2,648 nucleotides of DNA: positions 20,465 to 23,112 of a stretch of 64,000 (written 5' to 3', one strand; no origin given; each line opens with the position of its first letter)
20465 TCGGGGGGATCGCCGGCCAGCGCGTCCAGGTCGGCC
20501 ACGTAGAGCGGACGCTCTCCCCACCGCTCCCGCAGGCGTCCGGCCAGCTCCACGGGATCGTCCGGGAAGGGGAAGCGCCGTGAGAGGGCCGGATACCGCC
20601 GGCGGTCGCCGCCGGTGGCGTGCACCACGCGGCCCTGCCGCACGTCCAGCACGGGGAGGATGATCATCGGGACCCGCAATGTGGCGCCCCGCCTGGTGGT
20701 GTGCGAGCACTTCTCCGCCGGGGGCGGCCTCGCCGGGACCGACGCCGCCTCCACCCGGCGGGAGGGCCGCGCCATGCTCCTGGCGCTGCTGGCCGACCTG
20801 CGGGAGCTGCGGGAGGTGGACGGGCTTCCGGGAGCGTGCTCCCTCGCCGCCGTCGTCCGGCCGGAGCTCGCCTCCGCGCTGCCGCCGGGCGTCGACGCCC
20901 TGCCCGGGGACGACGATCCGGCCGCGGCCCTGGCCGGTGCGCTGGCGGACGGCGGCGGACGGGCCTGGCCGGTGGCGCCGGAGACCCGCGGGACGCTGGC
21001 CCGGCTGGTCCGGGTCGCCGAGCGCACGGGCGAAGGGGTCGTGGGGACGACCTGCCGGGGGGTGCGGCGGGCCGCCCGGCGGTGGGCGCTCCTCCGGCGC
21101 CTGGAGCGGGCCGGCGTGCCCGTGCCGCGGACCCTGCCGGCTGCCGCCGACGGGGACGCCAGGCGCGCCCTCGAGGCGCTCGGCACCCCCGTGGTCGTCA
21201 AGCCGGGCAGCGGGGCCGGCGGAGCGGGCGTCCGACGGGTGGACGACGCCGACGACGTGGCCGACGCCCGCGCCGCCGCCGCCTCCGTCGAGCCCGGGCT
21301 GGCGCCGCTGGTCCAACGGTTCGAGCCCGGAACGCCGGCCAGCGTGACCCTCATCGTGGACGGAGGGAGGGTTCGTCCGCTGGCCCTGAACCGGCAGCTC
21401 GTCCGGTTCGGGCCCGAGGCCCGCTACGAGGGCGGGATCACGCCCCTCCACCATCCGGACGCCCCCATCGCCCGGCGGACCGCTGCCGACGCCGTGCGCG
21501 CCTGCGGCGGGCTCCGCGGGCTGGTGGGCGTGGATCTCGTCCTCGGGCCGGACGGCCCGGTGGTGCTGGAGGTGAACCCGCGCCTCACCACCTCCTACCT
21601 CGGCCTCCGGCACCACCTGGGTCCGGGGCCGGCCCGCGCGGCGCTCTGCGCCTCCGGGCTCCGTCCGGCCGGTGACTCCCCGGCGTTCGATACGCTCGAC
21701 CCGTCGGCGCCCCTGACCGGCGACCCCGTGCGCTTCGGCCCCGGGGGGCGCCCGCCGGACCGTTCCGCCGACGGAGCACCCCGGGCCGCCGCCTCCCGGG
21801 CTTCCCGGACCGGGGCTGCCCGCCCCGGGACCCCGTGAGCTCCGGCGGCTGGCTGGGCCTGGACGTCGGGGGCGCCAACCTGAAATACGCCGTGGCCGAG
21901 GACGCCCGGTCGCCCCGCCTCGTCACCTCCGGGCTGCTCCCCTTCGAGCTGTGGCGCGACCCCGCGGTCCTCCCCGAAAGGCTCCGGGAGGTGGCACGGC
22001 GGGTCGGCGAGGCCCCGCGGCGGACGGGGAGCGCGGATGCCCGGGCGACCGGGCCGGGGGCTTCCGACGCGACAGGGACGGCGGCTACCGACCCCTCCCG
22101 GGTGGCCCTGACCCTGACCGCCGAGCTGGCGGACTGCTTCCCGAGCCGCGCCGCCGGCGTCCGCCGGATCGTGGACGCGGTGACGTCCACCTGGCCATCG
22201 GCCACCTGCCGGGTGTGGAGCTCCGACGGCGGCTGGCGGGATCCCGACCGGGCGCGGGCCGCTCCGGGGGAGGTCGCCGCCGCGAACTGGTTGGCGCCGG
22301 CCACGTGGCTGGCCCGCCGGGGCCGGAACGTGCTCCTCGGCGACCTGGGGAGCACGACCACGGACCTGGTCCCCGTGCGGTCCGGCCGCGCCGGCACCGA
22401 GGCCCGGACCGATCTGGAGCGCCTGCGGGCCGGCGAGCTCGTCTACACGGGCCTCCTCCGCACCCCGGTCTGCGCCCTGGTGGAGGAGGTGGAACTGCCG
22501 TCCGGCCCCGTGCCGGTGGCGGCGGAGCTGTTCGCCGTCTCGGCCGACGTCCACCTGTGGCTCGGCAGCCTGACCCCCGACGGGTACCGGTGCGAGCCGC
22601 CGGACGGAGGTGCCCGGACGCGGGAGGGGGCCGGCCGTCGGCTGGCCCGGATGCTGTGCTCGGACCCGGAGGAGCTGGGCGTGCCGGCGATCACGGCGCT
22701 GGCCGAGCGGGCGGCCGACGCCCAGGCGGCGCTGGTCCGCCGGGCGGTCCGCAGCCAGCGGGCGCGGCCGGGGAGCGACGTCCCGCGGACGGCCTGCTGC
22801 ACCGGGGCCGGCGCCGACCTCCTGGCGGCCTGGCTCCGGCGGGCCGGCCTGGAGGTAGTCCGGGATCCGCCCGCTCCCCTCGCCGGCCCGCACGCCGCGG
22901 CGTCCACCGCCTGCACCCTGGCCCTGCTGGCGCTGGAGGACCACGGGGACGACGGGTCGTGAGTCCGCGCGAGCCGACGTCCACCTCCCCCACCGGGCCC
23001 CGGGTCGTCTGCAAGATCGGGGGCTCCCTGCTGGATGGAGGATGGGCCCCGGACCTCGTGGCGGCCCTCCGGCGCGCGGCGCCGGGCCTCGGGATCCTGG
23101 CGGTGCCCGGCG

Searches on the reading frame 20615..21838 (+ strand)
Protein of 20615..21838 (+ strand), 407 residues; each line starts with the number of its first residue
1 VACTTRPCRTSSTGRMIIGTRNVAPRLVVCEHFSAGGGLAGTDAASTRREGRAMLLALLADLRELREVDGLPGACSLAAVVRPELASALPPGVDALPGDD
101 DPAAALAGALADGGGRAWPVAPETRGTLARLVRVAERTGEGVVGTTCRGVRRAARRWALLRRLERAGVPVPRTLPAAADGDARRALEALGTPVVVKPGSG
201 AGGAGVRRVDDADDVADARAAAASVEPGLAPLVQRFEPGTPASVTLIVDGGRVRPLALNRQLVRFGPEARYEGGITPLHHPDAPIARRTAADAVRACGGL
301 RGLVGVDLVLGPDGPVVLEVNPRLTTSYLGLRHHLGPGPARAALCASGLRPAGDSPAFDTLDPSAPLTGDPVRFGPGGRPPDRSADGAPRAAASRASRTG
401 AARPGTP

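Call 57: search_protein_families(library=pfam, proteins=[window:20615-21838:+], max_evalue=0.001)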
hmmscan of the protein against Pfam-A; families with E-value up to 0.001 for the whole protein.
window:20615-21838:+ (407 aa): 5 families
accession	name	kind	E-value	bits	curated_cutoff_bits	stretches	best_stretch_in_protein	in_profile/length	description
PF02655.19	ATP-grasp_3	-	5.6e-34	118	23.2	1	154-327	2-160/160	ATP-grasp domain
PF02786.22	CPSase_L_D2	-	4.5e-06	26.8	19.8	1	162-224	8-72/211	Carbamoyl-phosphate synthase L chain, ATP binding domain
PF18301.6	preATP-grasp_3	-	5.7e-06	26.8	26.3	1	114-145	40-71/76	pre ATP-grasp 3 domain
PF14397.11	ATPgrasp_ST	-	8.7e-05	22.3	31.4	0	302-324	233-256/278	Sugar-transfer associated ATP-grasp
PF02222.28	ATP-grasp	-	0.00051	20.2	27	0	162-223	2-64/179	ATP-grasp domain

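Call 92: search_protein_families(library=ncbifam, proteins=[window:20615-21838:+], max_evalue=0.00001)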
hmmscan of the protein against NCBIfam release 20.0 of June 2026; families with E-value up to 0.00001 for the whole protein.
window:20615-21838:+ (407 aa): 10 families
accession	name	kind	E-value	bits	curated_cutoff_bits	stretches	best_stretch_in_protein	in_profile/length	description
NF002563.0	PRK02186.1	subfamily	6.2e-19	67.8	625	1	141-325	93-278/890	argininosuccinate lyase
NF040722.1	MfnD_Meth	equivalog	8.2e-19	68.1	400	1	232-332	162-259/288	tyramine--L-glutamate ligase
TIGR00768.1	rimK_fam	subfamily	3.6e-12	46.2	143.4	1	133-323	66-254/276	RimK family alpha-L-glutamate ligase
TIGR02144.1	LysX_arch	equivalog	2.7e-10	39.8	275.6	1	134-322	67-252/281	lysine biosynthesis protein LysX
NF009402.0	PRK12767.1-1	equivalog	3.7e-08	32.6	218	1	153-336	113-287/329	carbamoyl phosphate synthase-like protein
NF010623.0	PRK14016.1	subfamily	4.5e-07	28.4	877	1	163-240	222-298/871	cyanophycin synthetase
NF040720.1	MptN_Meth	equivalog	6.9e-07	28.6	350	0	139-215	86-160/291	tetrahydromethanopterin:alpha-L-glutamate ligase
TIGR01369.1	CPSaseII_lrg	equivalog_domain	9e-07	26.9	1027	1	131-325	645-842/1052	carbamoyl-phosphate synthase (glutamine-hydrolyzing) large subunit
TIGR02068.2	cya_phycin_syn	equivalog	4.8e-06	24.9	850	1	145-226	203-285/862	cyanophycin synthetase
NF002378.0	PRK01372.1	subfamily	6.3e-06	25.1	243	1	163-321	108-268/305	D-alanine--D-alanine ligase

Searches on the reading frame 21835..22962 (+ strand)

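Call 57: search_protein_families(library=pfam, proteins=[window:21835-22962:+], max_evalue=0.001)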
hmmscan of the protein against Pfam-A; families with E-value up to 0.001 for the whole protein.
window:21835-22962:+ (375 aa): 1 family
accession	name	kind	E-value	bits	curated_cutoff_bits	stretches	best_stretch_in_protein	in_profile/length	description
PF01968.24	Hydantoinase_A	-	7.1e-26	91.5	22.9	1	91-340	4-266/291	Hydantoinase/oxoprolinase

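Call 92: search_protein_families(library=ncbifam, proteins=[window:21835-22962:+], max_evalue=0.00001)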
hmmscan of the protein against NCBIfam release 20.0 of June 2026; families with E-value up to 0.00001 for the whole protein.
window:21835-22962:+ (375 aa): 2 families
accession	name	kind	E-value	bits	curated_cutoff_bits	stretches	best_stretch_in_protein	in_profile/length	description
TIGR03123.1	one_C_unchar_1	hypoth_equivalog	3.5e-79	266.4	244.1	1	88-342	53-303/327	probable H4MPT-linked C1 transfer pathway protein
NF040623.1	MfnF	equivalog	2e-46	158.7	520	1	87-331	50-290/324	(4-{4-[2-(gamma-L-glutamylamino)ethyl]phenoxymethyl}furan-2-yl)methanamine synthase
